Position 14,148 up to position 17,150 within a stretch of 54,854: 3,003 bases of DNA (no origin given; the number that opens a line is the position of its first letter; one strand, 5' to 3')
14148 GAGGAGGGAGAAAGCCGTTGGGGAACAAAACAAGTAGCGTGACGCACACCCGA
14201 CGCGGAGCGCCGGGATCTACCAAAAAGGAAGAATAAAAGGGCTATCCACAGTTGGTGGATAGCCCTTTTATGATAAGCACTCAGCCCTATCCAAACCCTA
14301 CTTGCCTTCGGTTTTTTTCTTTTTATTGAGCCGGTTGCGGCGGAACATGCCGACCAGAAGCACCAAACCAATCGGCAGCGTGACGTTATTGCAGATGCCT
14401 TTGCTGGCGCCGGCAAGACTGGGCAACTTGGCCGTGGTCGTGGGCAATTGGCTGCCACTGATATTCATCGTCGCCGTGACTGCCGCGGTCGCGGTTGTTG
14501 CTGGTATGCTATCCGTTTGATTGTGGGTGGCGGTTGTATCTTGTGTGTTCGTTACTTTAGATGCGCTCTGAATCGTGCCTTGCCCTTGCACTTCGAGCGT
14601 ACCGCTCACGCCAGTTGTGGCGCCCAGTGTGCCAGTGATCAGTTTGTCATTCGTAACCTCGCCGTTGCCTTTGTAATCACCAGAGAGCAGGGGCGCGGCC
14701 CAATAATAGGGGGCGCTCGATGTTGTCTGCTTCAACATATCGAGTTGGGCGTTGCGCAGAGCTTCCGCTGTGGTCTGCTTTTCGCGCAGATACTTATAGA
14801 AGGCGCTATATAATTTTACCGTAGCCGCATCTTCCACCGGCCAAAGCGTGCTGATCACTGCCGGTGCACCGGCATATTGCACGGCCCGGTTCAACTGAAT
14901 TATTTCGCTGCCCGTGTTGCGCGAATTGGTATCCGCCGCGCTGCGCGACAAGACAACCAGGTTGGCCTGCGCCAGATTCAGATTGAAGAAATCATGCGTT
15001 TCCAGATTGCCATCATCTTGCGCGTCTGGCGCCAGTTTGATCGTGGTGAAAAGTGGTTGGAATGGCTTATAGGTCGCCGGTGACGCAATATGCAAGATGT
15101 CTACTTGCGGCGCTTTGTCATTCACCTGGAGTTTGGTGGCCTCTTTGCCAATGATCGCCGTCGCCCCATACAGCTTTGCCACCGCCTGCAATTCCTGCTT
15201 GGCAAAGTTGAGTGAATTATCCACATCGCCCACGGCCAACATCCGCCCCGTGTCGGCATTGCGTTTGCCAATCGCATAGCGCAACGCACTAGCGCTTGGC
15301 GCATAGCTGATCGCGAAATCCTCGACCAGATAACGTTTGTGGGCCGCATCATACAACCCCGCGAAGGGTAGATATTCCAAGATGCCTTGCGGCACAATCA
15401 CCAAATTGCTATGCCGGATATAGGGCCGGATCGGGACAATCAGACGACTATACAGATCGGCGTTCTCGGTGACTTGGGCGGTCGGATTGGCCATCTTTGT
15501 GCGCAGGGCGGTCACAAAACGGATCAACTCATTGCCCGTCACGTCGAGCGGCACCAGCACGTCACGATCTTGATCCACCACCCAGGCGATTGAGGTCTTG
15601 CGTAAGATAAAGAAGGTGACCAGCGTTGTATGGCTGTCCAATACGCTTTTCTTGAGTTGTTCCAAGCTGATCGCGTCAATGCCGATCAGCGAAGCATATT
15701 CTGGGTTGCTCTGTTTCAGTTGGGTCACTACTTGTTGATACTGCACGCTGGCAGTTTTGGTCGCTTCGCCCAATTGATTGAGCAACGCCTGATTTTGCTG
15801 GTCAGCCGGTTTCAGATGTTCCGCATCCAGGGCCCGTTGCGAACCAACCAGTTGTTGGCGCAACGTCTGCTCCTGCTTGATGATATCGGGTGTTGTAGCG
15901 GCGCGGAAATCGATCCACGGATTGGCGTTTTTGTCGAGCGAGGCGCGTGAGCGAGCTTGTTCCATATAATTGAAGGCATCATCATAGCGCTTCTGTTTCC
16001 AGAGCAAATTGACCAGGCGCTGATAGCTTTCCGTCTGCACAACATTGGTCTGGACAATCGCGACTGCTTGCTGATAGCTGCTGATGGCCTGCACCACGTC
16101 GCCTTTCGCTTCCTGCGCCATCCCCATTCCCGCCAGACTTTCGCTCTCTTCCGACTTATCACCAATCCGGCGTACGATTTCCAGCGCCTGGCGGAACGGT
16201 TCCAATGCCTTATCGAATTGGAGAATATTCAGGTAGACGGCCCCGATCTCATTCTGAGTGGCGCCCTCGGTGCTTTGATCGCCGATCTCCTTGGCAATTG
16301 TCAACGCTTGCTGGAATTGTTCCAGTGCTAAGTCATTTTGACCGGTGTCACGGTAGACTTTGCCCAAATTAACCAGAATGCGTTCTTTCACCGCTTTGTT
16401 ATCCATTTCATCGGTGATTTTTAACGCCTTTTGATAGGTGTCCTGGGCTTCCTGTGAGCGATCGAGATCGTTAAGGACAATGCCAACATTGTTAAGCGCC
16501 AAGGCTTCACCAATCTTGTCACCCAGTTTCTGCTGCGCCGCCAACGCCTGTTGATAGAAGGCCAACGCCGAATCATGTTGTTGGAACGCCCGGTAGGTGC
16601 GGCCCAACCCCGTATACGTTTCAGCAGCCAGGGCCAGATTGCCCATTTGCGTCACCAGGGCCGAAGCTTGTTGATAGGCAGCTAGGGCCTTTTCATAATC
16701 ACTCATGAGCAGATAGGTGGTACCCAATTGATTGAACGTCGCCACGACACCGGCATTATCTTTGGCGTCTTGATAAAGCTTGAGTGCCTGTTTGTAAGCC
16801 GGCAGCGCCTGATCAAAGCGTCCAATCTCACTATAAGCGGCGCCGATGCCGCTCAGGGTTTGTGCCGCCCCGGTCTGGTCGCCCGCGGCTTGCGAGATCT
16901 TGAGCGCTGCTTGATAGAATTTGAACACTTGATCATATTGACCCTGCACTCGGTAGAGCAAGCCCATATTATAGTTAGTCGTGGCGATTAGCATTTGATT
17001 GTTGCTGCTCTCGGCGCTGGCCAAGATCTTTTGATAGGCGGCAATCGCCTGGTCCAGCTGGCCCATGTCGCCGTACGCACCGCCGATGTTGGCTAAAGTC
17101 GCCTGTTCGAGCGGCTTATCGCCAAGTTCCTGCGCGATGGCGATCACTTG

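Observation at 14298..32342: Candidate undescribed synthase-dependent acidic exopolysaccharide system: truncated NDP-sugar dehydrogenase + synthase/LysM/C5-epimerase-like fusion + 4.5-kaa secreted TPR-CHAT protein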

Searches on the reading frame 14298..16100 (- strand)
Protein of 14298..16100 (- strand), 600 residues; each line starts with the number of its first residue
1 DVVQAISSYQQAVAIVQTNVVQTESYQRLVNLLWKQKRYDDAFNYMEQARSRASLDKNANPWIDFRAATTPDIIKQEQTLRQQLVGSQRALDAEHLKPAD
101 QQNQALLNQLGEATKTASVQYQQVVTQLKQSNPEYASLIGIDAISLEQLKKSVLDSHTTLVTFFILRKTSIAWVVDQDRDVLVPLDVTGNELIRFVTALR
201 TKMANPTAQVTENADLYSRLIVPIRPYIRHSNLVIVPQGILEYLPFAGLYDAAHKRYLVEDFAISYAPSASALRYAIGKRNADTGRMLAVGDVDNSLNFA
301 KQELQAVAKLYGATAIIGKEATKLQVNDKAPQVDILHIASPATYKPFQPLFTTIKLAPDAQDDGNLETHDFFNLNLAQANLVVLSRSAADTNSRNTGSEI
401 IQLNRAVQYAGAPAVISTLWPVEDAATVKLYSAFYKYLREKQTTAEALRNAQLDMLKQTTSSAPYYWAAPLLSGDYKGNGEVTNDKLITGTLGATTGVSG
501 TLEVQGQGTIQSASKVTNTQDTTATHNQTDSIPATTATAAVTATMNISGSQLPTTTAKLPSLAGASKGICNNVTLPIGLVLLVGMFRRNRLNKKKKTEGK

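Call 27: search_protein_families(library=ncbifam, proteins=[window:14298-16100:-], max_evalue=1)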
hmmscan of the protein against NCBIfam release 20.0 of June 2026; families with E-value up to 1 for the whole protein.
window:14298-16100:- (600 aa): 0 families

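Call 29: search_solved_structures(query=window:14298-15899:-, max_evalue=1, show_alignments=3)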
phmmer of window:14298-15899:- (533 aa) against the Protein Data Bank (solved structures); distinct sequences matched with E-value up to 1: 0.
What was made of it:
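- Tried and rejected: PDB sequence search with the CHAT region gave no hits (call 29).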

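Call 48: search_protein_representatives(protein=window:14298-15899:-)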
Query: 533 residues. Proteins with E-value up to 0.001 (for the whole library): 87143; up to 1e-10: 43900; up to 1e-30: 2623. The best 150 are listed.
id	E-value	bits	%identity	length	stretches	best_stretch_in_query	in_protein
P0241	1.8e-219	745.8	93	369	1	166-533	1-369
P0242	1.2e-131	456.2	44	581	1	6-526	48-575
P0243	4.6e-120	417.9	41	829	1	3-529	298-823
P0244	4.6e-117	408.1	46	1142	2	3-421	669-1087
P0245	1.6e-107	376.6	43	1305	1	3-414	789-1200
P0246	3.7e-107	375.4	46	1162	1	6-408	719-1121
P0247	8.8e-107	374.1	44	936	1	3-415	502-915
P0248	9.3e-105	367.5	44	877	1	5-411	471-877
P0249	2.6e-100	352.8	42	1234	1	5-411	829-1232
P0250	1.2e-99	350.6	42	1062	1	2-411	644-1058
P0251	1.6e-98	346.9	43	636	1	6-414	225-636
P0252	2.8e-97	342.8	39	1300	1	2-412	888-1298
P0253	3.7e-96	339.1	43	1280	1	5-416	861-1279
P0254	4.0e-96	339.0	44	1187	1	4-408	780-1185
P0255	4.6e-96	338.8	44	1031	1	3-408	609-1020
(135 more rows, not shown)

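Call 64: find_homologous_proteins(query=window:14298-15899:-, max_evalue=1e-40)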
Query window:14298-15899:- (533 aa): 37 proteins with E <= 1e-40 among 8000 candidates.
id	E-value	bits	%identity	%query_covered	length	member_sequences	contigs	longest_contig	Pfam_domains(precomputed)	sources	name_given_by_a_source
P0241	5.5e-219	746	93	69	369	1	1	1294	PF12770.13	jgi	jgi:hypothetical protein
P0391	8.7e-112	392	41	96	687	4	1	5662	PF00515.35,PF13424.13,PF13176.13,PF12770.13,PF07719.24,PF13374.13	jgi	jgi:CHAT domain-containing protein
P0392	1.3e-109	385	45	77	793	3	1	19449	PF13414.13,PF13176.13,PF24885.2,PF13428.13,PF12770.13,PF13374.13,PF00515.35,PF13424.13,PF14938.13,PF13432.13,PF13181.13,PF07719.24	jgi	jgi:CHAT domain-containing protein/Tfp pilus assembly protein PilF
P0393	1.7e-105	372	43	78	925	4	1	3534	PF12862.14,PF13414.13,PF13176.13,PF24885.2,PF18768.8,PF13428.13,PF12770.13,PF13374.13,PF14559.13,PF17874.8,PF00515.35,PF13424.13,PF14938.13,PF13432.13,PF13181.13,PF07719.24,PF13174.13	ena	-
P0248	2.9e-104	368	44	76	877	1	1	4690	PF13414.13,PF13176.13,PF24885.2,PF12770.13,PF13374.13,PF17874.8,PF00515.35,PF04212.25,PF13424.13,PF14938.13,PF13432.13,PF13181.13,PF07719.24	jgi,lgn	-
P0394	1.8e-102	362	42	77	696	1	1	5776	PF13431.13,PF13414.13,PF13176.13,PF13428.13,PF12770.13,PF13374.13,PF17874.8,PF00515.35,PF13424.13,PF14938.13,PF13181.13,PF07719.24,PF13174.13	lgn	-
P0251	4.9e-98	347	43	77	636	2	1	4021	PF17874.8,PF13424.13,PF12770.13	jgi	-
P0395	4.8e-95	337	42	76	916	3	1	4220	PF13414.13,PF13176.13,PF24885.2,PF13428.13,PF12770.13,PF13374.13,PF17874.8,PF00515.35,PF13424.13,PF14938.13,PF13432.13,PF13181.13,PF07719.24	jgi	jgi:CHAT domain-containing protein/Tfp pilus assembly protein PilF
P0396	5.4e-95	337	44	71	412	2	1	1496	PF12770.13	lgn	-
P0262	2.9e-88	315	41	76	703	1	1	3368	PF12862.14,PF00515.35,PF13424.13,PF12770.13,PF07719.24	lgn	-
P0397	2.1e-84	302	40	77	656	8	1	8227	PF17874.8,PF00515.35,PF04212.25,PF13424.13,PF13176.13,PF18768.8,PF12770.13,PF13181.13,PF07719.24,PF13374.13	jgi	-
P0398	8.8e-82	293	50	50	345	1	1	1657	PF12770.13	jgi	jgi:CHAT domain-containing protein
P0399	2.9e-75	272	41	62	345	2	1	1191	PF12770.13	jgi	jgi:CHAT domain-containing protein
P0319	1.4e-74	270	38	76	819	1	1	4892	PF00515.35,PF13424.13,PF13176.13,PF13432.13,PF12770.13,PF13181.13,PF07719.24,PF13374.13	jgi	jgi:CHAT domain-containing protein/Tfp pilus assembly protein PilF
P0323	6.0e-74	268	37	76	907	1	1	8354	PF21325.4,PF17874.8,PF00515.35,PF13424.13,PF13176.13,PF24885.2,PF13428.13,PF12770.13,PF13181.13,PF07719.24,PF13374.13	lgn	-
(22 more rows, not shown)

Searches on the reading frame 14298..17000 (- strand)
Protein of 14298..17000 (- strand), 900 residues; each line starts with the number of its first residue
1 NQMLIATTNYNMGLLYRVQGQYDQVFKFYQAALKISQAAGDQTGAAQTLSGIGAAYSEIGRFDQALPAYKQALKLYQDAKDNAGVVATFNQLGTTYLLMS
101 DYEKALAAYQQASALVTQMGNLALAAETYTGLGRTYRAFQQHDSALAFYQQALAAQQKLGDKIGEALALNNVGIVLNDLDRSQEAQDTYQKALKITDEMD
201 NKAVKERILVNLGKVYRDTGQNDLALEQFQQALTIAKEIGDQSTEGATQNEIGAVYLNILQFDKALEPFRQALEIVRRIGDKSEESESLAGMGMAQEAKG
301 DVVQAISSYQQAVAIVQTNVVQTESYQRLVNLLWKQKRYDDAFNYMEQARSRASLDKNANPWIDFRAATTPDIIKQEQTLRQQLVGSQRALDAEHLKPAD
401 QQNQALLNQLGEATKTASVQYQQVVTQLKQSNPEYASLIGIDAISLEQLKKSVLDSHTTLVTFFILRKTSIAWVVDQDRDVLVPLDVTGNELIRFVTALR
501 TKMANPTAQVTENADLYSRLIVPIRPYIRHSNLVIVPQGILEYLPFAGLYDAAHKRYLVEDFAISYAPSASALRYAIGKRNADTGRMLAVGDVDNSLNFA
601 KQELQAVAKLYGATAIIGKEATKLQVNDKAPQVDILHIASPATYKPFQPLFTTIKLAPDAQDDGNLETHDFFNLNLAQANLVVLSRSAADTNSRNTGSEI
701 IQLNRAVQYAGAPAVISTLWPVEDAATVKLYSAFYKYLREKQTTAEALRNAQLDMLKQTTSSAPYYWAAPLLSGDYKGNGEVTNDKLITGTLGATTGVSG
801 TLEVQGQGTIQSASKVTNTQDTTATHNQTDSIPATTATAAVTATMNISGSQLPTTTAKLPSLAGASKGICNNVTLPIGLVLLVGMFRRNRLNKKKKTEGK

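Call 9: search_protein_families(library=pfam, proteins=[window:14298-17000:-], max_evalue=0.01)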
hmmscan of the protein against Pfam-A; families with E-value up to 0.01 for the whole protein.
window:14298-17000:- (900 aa): 17 families
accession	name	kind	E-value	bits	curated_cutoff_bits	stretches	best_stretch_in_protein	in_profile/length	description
PF13424.12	TPR_12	-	2.9e-57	191.2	30.1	4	5-77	2-76/77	Tetratricopeptide repeat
PF12770.12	CHAT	-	6.5e-56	190.3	24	1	515-775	6-289/289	CHAT domain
PF00515.34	TPR_1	-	2.3e-43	144.8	27.8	5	46-77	1-32/34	Tetratricopeptide repeat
PF07719.23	TPR_2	-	1.1e-33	113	27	3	47-78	2-33/34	Tetratricopeptide repeat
PF13176.12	TPR_7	-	4.1e-28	95.5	27.9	3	48-82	1-35/36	Tetratricopeptide repeat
PF13181.12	TPR_8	-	8.7e-28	94.5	25.7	1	207-237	2-32/34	Tetratricopeptide repeat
PF13374.12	TPR_10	-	3.3e-26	90.9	27.5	3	126-158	2-34/42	Tetratricopeptide repeat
PF17874.7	TPR_MalT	-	5.9e-18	65.7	45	3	179-338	53-216/336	MalT-like TPR region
PF14938.12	SNAP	-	9.4e-15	55.3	25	3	182-314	51-183/282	Soluble NSF attachment protein, SNAP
PF13414.12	TPR_11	-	1.8e-13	50.4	26.8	0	213-235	1-23/42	TPR repeat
PF13428.12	TPR_14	-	2.5e-13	49.7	23.5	0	53-79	8-34/44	Tetratricopeptide repeat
PF13432.12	TPR_16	-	4.4e-09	37.1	32.7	1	92-156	3-61/65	Tetratricopeptide repeat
PF24885.1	TPR_NPHP3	-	3.1e-08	33.7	100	2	4-86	139-223/239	Nephrocystin-3 TPR domain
PF10602.15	RPN7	-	6e-08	33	29.6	0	127-229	37-136/174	26S proteasome subunit RPN7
PF13174.12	TPR_6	-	4.8e-06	27.3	26.3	0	52-78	6-32/33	Tetratricopeptide repeat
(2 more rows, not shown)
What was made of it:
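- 14676..15458 (-): CHAT (caspase-like) domain with both catalytic residues replaced: the His position is Pro4307 (nt 15078-15080) and the Cys position is Ser4353 (nt 14940-14942). PF12770 E 6.5e-56 (call 9).
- Closest known: TPR-CHAT proteases. Same: The TPR-then-CHAT domain order and a clear Pfam CHAT match (call 9).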

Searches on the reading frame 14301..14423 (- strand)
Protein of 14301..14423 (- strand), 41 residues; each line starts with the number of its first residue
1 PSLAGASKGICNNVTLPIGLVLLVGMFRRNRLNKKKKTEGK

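Call 27: search_protein_families(library=ncbifam, proteins=[window:14301-14423:-], max_evalue=1)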
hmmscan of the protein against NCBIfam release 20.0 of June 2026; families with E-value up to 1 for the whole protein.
seq(41 aa): 1 family
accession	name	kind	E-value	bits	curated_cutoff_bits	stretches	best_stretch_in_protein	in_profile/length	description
TIGR03382.1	GC_trans_RRR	domain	0.23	12.1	15.85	1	15-31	11-27/27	MYXO-CTERM sorting domain-containing protein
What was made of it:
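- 14301..14399 (-): C-terminal anchor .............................: a Cys, a transmembrane helix and a basic tail, preceded by a Thr-rich linker. Weak MYXO-CTERM-like match of 12.1 bits, E 0.23, below cut-off (call 27).
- On MYXO-CTERM-type C-terminal sorting signals: 12.1 bits, E 0.23, below the 15.85 cut-off (call 27).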
